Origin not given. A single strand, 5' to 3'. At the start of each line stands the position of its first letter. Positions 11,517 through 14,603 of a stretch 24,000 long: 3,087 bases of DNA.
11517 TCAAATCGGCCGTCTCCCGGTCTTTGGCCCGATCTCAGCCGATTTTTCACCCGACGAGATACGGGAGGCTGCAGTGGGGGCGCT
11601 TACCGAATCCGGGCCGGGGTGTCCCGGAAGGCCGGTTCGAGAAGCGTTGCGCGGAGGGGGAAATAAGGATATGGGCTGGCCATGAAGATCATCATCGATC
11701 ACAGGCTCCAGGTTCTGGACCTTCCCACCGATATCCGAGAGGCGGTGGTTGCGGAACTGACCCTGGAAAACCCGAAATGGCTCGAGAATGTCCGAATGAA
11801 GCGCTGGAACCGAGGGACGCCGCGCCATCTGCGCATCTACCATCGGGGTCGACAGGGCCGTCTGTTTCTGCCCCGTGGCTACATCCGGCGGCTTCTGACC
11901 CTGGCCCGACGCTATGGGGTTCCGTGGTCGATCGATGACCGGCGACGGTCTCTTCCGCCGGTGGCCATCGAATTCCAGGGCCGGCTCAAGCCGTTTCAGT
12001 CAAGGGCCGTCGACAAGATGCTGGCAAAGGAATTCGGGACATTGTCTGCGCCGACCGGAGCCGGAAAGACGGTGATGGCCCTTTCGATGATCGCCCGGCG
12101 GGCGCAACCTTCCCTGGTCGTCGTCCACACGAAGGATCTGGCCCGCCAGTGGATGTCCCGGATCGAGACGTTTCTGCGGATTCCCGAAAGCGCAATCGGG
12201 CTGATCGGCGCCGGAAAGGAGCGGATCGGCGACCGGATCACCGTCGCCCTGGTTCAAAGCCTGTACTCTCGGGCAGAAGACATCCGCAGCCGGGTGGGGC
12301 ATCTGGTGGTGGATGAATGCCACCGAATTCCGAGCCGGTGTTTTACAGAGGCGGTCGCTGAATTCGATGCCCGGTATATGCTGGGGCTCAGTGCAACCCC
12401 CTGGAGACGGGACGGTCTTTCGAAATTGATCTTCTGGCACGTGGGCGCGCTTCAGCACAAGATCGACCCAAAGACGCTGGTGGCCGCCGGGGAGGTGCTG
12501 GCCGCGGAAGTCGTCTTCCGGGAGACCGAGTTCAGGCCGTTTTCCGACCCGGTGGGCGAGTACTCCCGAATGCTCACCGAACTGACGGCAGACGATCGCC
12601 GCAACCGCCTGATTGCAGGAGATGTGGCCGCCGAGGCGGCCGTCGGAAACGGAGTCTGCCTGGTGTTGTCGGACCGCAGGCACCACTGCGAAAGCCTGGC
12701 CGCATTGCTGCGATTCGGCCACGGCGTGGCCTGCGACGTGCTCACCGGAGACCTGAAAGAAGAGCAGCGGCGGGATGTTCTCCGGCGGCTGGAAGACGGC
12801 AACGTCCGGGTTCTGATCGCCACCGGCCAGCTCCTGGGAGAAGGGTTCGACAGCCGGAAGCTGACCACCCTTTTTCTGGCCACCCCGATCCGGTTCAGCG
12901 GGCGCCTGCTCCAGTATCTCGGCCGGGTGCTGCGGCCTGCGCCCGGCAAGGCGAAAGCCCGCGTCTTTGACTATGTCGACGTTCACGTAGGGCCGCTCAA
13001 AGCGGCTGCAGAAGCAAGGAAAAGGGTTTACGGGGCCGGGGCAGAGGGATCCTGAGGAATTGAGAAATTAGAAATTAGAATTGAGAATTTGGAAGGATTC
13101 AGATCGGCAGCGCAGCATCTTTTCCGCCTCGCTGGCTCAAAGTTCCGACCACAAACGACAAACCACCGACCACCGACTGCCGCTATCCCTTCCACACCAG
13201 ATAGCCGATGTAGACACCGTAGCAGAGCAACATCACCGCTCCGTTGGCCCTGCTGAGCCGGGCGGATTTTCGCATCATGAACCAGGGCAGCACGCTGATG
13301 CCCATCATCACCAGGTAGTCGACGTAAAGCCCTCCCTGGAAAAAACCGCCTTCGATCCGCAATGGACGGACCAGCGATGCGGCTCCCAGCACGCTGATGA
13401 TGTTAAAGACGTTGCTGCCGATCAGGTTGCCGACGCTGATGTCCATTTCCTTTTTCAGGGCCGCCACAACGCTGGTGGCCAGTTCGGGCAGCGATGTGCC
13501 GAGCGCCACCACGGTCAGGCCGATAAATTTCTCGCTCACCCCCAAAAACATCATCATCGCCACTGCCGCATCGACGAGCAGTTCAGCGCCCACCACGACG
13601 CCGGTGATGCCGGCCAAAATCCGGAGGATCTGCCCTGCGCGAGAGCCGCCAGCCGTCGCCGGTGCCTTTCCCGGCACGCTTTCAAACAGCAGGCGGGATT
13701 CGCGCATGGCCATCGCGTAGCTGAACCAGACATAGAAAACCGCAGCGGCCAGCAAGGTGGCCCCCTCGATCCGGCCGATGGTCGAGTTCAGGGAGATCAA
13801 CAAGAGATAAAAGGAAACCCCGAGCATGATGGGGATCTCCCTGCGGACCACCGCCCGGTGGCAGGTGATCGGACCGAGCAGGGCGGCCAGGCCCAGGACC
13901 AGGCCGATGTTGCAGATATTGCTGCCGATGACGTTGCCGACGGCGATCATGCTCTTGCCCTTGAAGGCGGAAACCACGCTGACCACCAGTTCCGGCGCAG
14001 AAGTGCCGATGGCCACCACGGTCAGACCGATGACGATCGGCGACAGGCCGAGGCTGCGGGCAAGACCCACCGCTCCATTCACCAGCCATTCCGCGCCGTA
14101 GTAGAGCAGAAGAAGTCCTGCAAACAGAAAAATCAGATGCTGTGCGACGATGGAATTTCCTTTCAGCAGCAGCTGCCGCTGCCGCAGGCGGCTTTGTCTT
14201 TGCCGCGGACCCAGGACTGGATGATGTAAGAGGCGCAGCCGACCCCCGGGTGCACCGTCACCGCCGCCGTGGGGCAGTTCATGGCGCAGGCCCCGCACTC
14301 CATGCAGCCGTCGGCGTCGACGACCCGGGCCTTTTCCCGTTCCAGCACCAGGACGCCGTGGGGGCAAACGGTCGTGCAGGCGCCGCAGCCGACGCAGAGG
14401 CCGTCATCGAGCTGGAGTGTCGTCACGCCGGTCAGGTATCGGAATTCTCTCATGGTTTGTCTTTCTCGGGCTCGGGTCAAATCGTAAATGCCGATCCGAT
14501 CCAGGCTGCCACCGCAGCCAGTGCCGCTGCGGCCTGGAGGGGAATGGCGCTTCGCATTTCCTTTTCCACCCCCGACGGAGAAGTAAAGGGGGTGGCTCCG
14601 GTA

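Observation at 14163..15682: Mercury methylation gene pair hgcA-hgcB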

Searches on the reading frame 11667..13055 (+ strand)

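Call 16: search_protein_families(library=pfam, proteins=[window:11667-13055:+], max_evalue=0.001)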
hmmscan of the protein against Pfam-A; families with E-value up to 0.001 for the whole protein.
window:11667-13055:+ (462 aa): 6 families
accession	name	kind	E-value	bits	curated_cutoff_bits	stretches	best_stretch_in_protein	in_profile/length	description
PF04851.21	ResIII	-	1.4e-23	84.1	22.5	1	107-245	4-162/164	Type III restriction enzyme, res subunit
PF00270.35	DEAD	-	1.8e-13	51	26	1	109-245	2-160/167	DEAD/DEAH box helicase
PF00271.37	Helicase_C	-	1.2e-09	38.8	23.5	1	328-423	15-108/110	Helicase conserved C-terminal domain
PF00176.29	SNF2-rel_dom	-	2.3e-06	27.4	24.9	1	124-248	20-166/290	SNF2-related domain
PF13401.12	AAA_22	-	0.0002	22.1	27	1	121-231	5-106/130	AAA domain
PF13481.12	AAA_25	-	0.00073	19.6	27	0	102-147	14-59/195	AAA domain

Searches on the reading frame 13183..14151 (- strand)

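Call 42: search_protein_families(library=ncbifam, proteins=[window:13183-14151:-], max_evalue=0.00001)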
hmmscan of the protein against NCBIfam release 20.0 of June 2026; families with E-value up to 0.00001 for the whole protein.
window:13183-14151:- (322 aa): 6 families
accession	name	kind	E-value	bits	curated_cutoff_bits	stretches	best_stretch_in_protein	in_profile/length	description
TIGR00367.1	TIGR00367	hypoth_equivalog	7.6e-78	261.8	179.65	1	6-314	5-312/312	calcium/sodium antiporter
NF008005.0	PRK10734.1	equivalog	1.8e-72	244.3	432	1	7-320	6-318/325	calcium/sodium antiporter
TIGR00927.1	2A1904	subfamily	2.4e-17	62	710.1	2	182-254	1055-1127/1209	K+-dependent Na+/Ca+ exchanger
TIGR00378.1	cax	equivalog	1e-15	57.8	211.15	2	178-248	209-280/349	calcium/proton exchanger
TIGR00846.1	caca2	superfamily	2.2e-14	53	317.45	2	4-141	228-368/372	calcium/proton exchanger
TIGR00845.1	caca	equivalog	1.4e-12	46.3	679.85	1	189-258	763-833/921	sodium/calcium exchanger 1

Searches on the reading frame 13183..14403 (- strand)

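Call 16: search_protein_families(library=pfam, proteins=[window:13183-14403:-], max_evalue=0.001)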
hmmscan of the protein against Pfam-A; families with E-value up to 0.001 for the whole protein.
window:13183-14403:- (406 aa): 1 family
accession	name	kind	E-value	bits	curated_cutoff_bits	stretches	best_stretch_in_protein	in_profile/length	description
PF01699.29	Na_Ca_ex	-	1.3e-65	220.4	24.9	2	90-229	3-150/151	Sodium/calcium exchanger protein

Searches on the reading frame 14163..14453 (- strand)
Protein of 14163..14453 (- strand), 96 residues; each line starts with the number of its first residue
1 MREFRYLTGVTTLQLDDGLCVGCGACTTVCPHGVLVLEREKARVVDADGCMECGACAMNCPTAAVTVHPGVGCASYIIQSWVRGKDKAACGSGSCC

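Call 6: search_protein_families(library=ncbifam, proteins=[window:14163-14453:-], max_evalue=0.01)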
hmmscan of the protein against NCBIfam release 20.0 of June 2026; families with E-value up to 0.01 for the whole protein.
window:14163-14453:- (96 aa): 83 families (the best 25 are shown)
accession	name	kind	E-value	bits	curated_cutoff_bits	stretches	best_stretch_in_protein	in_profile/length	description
NF040864.1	HgcB_ferredoxin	equivalog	2.1e-35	120.5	99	1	5-96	1-93/93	mercury methylation ferredoxin HgcB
NF043039.1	HgcAB_like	equivalog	1.4e-13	51.2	285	1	11-65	293-349/350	HgcAB-like fusion protein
NF058577.1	FdxA_fam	equivalog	5.8e-13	48.8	65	2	20-64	9-52/52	4Fe-4S ferredoxin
NF038196.1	ferrodoxin_EFR1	subfamily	6e-11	42.8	75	1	18-67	184-231/242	EFR1 family ferrodoxin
TIGR02179.1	PorD_KorD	subfamily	2e-10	40.7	60.05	1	16-67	23-74/78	2-oxoacid:acceptor oxidoreductase, delta subunit, pyruvate/2-ketoisovalerate family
NF040684.1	PorD_Arch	equivalog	3.4e-10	39.9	120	1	15-68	29-82/85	pyruvate synthase subunit PorD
NF007203.0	PRK09624.1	equivalog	1.7e-09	37.8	171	1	15-67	48-100/105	pyuvate ferredoxin oxidoreductase subunit delta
NF040770.1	hetero_SS_HdrA2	exception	3.2e-09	35.5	1100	1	13-68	572-626/777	CoB-CoM heterodisulfide reductase HdrA2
NF007382.0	PRK09898.1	equivalog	3.8e-09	36.4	213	1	12-67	148-200/208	ferredoxin-like protein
NF042909.1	FMH_DH_FwdF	exception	5.8e-09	35.5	375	1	12-68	251-314/336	tungsten-dependent formylmethanofuran dehydrogenase subunit FwdF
TIGR02912.1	sulfite_red_C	equivalog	6.4e-09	35.2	324.1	1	7-67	158-220/314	sulfite reductase subunit C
NF007202.0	PRK09623.1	equivalog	9e-09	35.6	166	1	15-67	48-100/105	3-methyl-2-oxobutanoate dehydrogenase subunit delta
NF006221.0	PRK08348.1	subfamily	2.2e-08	33.9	124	1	13-72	39-99/136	NADH-plastoquinone oxidoreductase subunit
NF045874.1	Vhu_polyferre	exception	2.9e-08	32.8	600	1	20-68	130-177/381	F420-non-reducing hydrogenase associated-polyferredoxin VhuB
TIGR04395.1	cutC_activ_rSAM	equivalog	7.6e-08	32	360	1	15-70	51-108/309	choline TMA-lyase-activating enzyme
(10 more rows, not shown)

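Call 7: search_protein_families(library=pfam, proteins=[window:14163-14453:-], max_evalue=0.01)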
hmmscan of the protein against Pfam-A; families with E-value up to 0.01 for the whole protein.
window:14163-14453:- (96 aa): 16 families
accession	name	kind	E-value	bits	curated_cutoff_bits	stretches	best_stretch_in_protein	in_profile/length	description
PF12838.12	Fer4_7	-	3e-14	53.7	27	2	20-64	2-52/52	4Fe-4S dicluster domain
PF00037.32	Fer4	-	5.4e-14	51.8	21.1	2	15-35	3-23/24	4Fe-4S binding domain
PF13237.11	Fer4_10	-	3.6e-10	40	25.5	1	14-61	3-53/53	4Fe-4S dicluster domain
PF13187.11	Fer4_9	-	7.6e-09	35.9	27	1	20-64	2-51/52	4Fe-4S dicluster domain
PF12797.12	Fer4_2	-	8.3e-09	35.3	24.5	2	43-62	3-22/22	4Fe-4S binding domain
PF12837.12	Fer4_6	-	4.4e-08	33.1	25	1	16-35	5-24/24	4Fe-4S binding domain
PF13484.11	Fer4_16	-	8.8e-08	33.3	30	1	20-39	2-21/66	4Fe-4S double cluster binding domain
PF13183.11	Fer4_8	-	1.1e-06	29.5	27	1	19-34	53-68/68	4Fe-4S dicluster domain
PF14697.11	Fer4_21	-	3.9e-06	27.3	35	1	12-32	33-53/59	4Fe-4S dicluster domain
PF25160.1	LdpA_Fe-S-bd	-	7.2e-06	26.1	27.6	1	17-34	25-42/49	LdpA Fe-S cluster-binding domain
PF13534.11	Fer4_17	-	1.1e-05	26.3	22.2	2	19-34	45-60/61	4Fe-4S dicluster domain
PF12800.12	Fer4_4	-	0.00016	22.1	24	1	19-31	3-15/17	4Fe-4S binding domain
PF13370.11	Fer4_13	-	0.00028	22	24.5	0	17-32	3-18/58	4Fe-4S single cluster domain of Ferredoxin I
PF17179.9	Fer4_22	-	0.00041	21.6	27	1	14-33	75-94/95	4Fe-4S dicluster domain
PF13459.11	Fer4_15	-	0.0026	18.9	22.4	0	15-47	3-35/66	4Fe-4S single cluster domain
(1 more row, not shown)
